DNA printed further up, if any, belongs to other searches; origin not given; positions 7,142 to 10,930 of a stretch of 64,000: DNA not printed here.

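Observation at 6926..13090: Rad50/SbcC-like ATPase plus Mre11/SbcD-like nuclease pair as a repeat-bracketed cassette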

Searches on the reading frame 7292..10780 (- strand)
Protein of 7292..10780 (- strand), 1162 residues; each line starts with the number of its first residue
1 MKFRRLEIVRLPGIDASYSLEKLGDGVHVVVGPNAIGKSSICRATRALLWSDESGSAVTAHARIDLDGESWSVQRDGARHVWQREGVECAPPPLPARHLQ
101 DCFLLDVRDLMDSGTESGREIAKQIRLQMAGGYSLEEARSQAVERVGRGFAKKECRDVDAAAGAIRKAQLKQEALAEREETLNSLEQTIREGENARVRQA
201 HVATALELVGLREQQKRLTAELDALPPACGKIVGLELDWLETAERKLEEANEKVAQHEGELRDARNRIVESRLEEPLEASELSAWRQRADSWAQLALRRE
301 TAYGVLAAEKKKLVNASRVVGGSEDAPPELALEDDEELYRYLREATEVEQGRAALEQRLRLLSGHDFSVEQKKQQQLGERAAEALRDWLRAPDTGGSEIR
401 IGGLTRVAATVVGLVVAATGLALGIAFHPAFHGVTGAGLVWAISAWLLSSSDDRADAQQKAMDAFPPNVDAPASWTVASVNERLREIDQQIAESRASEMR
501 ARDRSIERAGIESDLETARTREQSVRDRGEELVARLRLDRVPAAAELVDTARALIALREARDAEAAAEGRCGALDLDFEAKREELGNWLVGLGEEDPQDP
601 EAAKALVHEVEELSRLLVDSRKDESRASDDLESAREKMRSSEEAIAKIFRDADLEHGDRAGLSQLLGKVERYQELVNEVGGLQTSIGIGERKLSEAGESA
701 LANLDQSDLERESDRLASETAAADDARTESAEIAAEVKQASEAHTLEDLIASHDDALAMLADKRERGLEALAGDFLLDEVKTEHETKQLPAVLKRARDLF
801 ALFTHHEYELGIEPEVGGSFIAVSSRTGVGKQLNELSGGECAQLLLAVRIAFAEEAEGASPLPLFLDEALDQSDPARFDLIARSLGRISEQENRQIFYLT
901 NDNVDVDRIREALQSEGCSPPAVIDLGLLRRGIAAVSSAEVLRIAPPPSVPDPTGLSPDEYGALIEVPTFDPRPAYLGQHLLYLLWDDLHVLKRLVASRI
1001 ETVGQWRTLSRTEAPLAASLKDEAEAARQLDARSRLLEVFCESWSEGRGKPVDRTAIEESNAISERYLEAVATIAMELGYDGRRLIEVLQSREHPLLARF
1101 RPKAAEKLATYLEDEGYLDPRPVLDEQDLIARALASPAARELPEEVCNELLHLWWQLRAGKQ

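Call 10: search_protein_families(library=pfam, proteins=[window:7292-10780:-], max_evalue=0.01)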
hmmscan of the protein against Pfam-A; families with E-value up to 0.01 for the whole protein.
window:7292-10780:- (1162 aa): 4 families
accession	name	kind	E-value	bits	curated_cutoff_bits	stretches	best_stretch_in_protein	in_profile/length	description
PF02463.25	SMC_N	-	1.5e-05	25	40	0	480-903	135-199/220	RecF/RecN/SMC N terminal domain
PF13514.12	AAA_27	-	3.5e-05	23.9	22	1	1-52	1-53/206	AAA domain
PF13558.12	SbcC_Walker_B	-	0.0068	17.1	27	0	829-879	26-82/90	SbcC/RAD50-like, Walker B motif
PF13304.12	AAA_21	-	0.0085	16.6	27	0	27-73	1-49/304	AAA domain, putative AbiEii toxin, Type IV TA system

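Call 11: search_protein_families(library=padloc, proteins=[window:7292-10780:-], max_evalue=0.01)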
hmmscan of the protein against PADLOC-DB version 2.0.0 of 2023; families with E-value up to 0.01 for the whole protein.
window:7292-10780:- (1162 aa): 6 families
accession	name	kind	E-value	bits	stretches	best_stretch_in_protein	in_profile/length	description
PDLC03859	LmuB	-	2.5e-05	21.7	0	21-53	19-52/611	-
PDLC00096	GajA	-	2.9e-05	21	1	22-58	21-57/630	AAA ATPase domain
PDLC04135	mad3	-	0.00019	19.1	0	5-50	4-47/374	mads_3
PDLC01515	Csx3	-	0.0012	16.5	0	996-1058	115-177/183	"CAS-I,CAS-III; associated"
PDLC00071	GajA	-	0.0018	15.1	1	23-54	21-52/588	AAA ATPase domain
PDLC00091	GajA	-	0.0027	14.6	1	6-57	6-56/627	AAA ATPase domain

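Call 12: search_protein_families(library=ncbifam, proteins=[window:7292-10780:-], max_evalue=0.01)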
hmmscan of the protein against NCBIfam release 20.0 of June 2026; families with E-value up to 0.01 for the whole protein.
window:7292-10780:- (1162 aa): 1 family
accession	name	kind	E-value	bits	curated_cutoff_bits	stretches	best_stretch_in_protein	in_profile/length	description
NF045487.1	ASRP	equivalog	0.00089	18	300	1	22-66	11-58/593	archaea-specific SMC-related protein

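Call 25: find_homologous_proteins(query=window:7292-10780:-)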
Query window:7292-10780:- (1162 aa): 94 proteins with E <= 0.001 among 8000 candidates.
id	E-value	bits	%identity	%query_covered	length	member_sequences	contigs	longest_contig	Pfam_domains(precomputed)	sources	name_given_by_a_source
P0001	0.0e+0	2501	100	100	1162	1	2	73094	PF02463.26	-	-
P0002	0.0e+0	2135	86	100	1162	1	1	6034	-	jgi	jgi:exonuclease SbcC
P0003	0.0e+0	2100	84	100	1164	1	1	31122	PF13514.13,PF02463.26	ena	-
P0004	0.0e+0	2072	83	100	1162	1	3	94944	-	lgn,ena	-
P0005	0.0e+0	1997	81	100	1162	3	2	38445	-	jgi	-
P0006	0.0e+0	1759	76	95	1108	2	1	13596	-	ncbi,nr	ncbi:MAG: hypothetical protein CL910_19555, partial [Deltaproteobacteria bacterium]|nr:hypothetical 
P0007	0.0e+0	1592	65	100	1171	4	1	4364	-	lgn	-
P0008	0.0e+0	1148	53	100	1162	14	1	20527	PF13514.13,PF02463.26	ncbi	-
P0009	8.7e-289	979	45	100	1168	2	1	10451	PF13514.13,PF13304.13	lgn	-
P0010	2.5e-283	961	45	100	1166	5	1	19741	PF13514.13,PF13304.13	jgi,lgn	jgi:energy-coupling factor transporter ATP-binding protein EcfA2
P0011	2.3e-277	941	45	100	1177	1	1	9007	PF13304.13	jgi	jgi:exonuclease SbcC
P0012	1.9e-276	938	46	100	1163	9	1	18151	PF13514.13,PF13304.13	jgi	-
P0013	1.9e-273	929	44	100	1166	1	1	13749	PF13514.13,PF13304.13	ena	-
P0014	3.6e-267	908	45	100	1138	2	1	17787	PF13304.13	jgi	-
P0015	5.8e-262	890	44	99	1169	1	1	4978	PF13304.13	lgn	-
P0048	3.2e-99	352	31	97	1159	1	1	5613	PF02463.26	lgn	-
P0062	2.8e-88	315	35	42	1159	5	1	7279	PF02463.26,PF13304.13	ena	-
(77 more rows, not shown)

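Call 26: find_encoding_contigs(protein=P0004, flank=10000, max_places=3)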
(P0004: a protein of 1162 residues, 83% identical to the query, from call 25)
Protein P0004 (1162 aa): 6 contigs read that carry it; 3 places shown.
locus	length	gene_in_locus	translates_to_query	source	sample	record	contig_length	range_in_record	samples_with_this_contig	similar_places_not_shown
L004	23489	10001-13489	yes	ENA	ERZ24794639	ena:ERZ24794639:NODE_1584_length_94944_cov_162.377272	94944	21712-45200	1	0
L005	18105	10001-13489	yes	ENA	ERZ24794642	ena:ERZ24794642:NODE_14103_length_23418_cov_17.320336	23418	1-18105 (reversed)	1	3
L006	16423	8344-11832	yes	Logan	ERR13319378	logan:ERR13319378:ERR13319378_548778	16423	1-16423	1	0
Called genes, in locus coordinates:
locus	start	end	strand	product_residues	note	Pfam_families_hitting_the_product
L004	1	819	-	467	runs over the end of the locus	PF17289:Terminase_6C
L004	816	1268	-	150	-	PF18932:DUF5681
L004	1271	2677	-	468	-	PF02195:ParB_N, PF01555:N6_N4_Mtase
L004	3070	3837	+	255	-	PF04250:DUF429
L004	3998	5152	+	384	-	-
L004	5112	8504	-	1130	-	PF02562:PhoH (faint), PF13086:AAA_11, PF13604:AAA_30, PF13245:AAA_19 (weak), PF13086:AAA_11, PF13087:AAA_12, PF04480:DUF559, PF18741:MTES_1575, +1 more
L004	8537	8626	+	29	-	-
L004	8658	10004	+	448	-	PF00149:Metallophos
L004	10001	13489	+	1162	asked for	-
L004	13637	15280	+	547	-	-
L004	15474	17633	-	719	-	PF00226:DnaJ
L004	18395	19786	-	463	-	PF07396:Porin_O_P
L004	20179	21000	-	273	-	PF03466:LysR_substrate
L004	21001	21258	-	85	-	-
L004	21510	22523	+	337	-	PF14226:DIOX_N, PF03171:2OG-FeII_Oxy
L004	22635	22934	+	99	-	-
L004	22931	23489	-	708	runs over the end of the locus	PF07715:Plug, PF00593:TonB_dep_Rec_b-barrel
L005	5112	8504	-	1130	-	PF02562:PhoH (faint), PF13086:AAA_11, PF13604:AAA_30, PF13245:AAA_19 (weak), PF13086:AAA_11, PF13087:AAA_12, PF04480:DUF559, PF18741:MTES_1575, +1 more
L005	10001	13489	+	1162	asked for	-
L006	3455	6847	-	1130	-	PF02562:PhoH (faint), PF13086:AAA_11, PF13604:AAA_30, PF13245:AAA_19 (weak), PF13086:AAA_11, PF13087:AAA_12, PF04480:DUF559, PF18741:MTES_1575, +1 more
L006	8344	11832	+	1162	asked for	-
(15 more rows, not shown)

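Call 27: find_encoding_contigs(protein=P0003, flank=10000, max_places=3)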
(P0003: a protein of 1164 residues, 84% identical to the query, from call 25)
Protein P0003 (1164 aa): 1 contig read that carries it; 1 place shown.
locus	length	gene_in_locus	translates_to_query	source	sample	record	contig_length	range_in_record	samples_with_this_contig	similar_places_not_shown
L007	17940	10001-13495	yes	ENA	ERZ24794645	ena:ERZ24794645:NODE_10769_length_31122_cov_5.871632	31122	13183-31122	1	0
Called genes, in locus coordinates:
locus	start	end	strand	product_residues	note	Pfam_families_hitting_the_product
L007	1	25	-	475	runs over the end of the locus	-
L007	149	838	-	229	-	PF11697:DUF3293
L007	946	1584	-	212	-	PF05762:VWA_CoxE (faint), PF00092:VWA (weak)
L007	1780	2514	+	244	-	-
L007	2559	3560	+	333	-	PF05013:FGase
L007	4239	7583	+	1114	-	PF02562:PhoH (faint), PF13086:AAA_11, PF13245:AAA_19 (weak), PF13604:AAA_30, PF13086:AAA_11, PF13087:AAA_12, PF04480:DUF559, PF18741:MTES_1575, +2 more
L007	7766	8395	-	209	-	PF12073:DUF3553 (faint)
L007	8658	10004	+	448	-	PF00149:Metallophos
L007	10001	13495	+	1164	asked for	PF02463:SMC_N (faint), PF13514:AAA_27 (faint)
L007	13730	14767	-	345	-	-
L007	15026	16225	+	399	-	-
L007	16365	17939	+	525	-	?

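Call 28: find_encoding_contigs(protein=P0005, flank=10000, max_places=3)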
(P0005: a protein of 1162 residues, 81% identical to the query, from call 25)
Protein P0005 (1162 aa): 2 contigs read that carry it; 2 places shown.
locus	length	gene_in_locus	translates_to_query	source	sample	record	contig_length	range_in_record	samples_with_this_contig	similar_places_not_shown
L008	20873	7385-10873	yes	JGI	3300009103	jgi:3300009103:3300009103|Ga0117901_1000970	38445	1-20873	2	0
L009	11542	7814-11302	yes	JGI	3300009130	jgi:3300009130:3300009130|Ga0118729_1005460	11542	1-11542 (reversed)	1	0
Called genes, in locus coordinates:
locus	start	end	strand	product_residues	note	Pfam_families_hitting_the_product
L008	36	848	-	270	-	PF04116:FA_hydroxylase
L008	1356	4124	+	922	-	PF11791:Aconitase_B_N, PF06434:Aconitase_2_N, PF00330:Aconitase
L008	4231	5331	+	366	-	PF01113:DapB_N (weak)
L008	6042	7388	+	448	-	PF00149:Metallophos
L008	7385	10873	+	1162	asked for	-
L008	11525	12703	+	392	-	PF13519:VWA_2 (faint), PF00092:VWA (faint)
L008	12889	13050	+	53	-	-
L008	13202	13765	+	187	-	PF01478:Peptidase_A24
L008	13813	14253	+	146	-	PF07811:TadE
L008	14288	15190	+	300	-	PF16976:RcpC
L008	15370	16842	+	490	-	PF13629:T2SS-T3SS_pil_N, PF00263:Secretin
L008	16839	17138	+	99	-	-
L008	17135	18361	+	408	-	PF01656:CbiA (weak), PF06564:CBP_BcsQ, PF10609:ParA (weak), PF13614:AAA_31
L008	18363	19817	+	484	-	PF00437:T2SSE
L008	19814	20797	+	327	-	PF00482:T2SSF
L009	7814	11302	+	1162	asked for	-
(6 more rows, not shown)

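Call 42: find_encoding_contigs(protein=P0001, flank=10000, max_places=3)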
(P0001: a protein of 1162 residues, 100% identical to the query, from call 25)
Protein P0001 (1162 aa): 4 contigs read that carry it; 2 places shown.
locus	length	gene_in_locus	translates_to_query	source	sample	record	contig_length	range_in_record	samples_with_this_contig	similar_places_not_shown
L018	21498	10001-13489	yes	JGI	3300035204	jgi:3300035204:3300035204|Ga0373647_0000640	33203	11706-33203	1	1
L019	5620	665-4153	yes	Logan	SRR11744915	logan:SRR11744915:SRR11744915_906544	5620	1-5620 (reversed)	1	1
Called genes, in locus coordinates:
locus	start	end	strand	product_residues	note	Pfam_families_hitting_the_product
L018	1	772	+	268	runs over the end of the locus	PF13391:HNH_2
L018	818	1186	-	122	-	PF01850:PIN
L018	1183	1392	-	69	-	PF04014:MazE_antitoxin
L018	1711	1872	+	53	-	-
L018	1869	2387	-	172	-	PF09351:DUF1993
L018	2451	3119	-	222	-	PF00378:ECH_1, PF16113:ECH_2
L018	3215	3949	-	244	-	PF02798:GST_N, PF13417:GST_N_3, PF13409:GST_N_2, PF00043:GST_C, PF14497:GST_C_3 (weak), PF13410:GST_C_2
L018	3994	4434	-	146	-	PF12802:MarR_2, PF01047:MarR, PF13412:HTH_24 (faint), PF25212:HVO_A0114 (weak), PF25213:HVO_A0261_N (weak)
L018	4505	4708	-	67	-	-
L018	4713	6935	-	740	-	PF00384:Molybdopterin, PF01568:Molydop_binding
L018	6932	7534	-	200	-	PF00440:TetR_N (weak)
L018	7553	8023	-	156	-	-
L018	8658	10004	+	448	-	PF00149:Metallophos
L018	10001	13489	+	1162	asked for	PF02463:SMC_N (faint)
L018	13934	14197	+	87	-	-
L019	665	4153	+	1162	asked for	PF02463:SMC_N (faint)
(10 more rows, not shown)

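Call 53: search_solved_structures(query=window:7292-10780:-, max_evalue=1)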
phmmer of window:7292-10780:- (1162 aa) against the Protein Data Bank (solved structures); distinct sequences matched with E-value up to 1: 7.
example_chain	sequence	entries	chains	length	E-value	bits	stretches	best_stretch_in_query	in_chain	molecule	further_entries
3qf7_A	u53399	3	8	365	1.4e-06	29.8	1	787-904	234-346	Rad50 | Probable DNA double-strand break repair Rad50 ATPase,Probable DNA double-strand break repa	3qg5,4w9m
3tho_A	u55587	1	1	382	8.4e-05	24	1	787-903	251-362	Probable DNA double-strand break repair Rad50 ATPase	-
2qi9_C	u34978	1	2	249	0.15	13.2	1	812-892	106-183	Vitamin B12 import ATP-binding protein btuD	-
4dbl_C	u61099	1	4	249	0.39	11.9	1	812-892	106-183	Vitamin B12 import ATP-binding protein BtuD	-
4qkv_A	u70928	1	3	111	0.49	11.5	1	158-241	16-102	Polymerase I and transcript release factor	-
1l7v_C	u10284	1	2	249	0.55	11.4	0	813-891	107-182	Vitamin B12 transport ATP-binding protein btuD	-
9egn_A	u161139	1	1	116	0.59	11.3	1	158-241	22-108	Caveolae-associated protein 1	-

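Call 73: predict_structure(alignment_id=A5)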
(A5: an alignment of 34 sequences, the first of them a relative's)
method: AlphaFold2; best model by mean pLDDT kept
length: 1162 residues; sequences in the alignment: 34
mean_pLDDT: 83.0   pTM: 0.38
mean pLDDT of the five models: 83.0, 79.7, 78.7, 76.8, 76.1
residues with pLDDT >= 90: 354; 70-90: 657; 50-70: 122; < 50: 29
segments of 3 or more residues with pLDDT < 50: 393-403, 449-452, 933-938, 941-944, 1160-1162
pLDDT, mean of each block of 10 residues (from residue 1): 92 83 90 85 90 70 92 89 91 85 82 69 80 71 75 89 86 82 83 81 79 66 65 79 86 90 91 90 93 94 94 90 83 83 87 86 74 85 85 46 54 70 66 67 56 61 82 81 87 83 82 88 86 84 67 88 93 94 94 92 93 94 92 89 86 78 73 61 67 76 79 83 84 81 82 90 88 82 72 89 87 74 87 84 88 82 85 77 88 91 89 89 87 47 58 91 90 86 93 92 93 87 90 94 89 91 90 91 92 86 92 90 91 90 91 83 38
secondary structure, 60 per line:
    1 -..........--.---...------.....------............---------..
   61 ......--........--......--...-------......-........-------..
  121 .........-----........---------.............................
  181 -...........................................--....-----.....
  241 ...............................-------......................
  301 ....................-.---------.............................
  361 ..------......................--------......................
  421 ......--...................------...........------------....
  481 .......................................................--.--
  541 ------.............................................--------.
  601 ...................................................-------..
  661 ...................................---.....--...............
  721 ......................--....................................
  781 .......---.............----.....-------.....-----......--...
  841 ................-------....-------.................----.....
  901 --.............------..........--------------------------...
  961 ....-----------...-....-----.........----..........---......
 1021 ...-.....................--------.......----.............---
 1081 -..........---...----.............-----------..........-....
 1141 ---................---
elements in order (helices of 4 or more, strands of 3 or more residues): E2-11 E18-20 E27-31 H38-49 E59-66 E69-76 E79-84 E87-89 H97-102 E104-106 H107-111 H119-129 H135-142 H152-180 H182-224 H227-230 H236-271 H279-320 H332-362 H369-390 H399-426 H429-447 H454-464 H477-535 H547-591 H600-651 H659-695 H699-703 H706-742 H745-787 H791-803 E808-812 E820-824 E830-832 H838-856 E864-867 H875-891 E896-900 H903-915 E922-925 H926-931 H958-964 H989-997 H1003-1011 H1015-1023 H1025-1045 H1054-1060 H1065-1077 H1082-1091 H1102-1114 H1126-1135 H1137-1140 H1144-1159
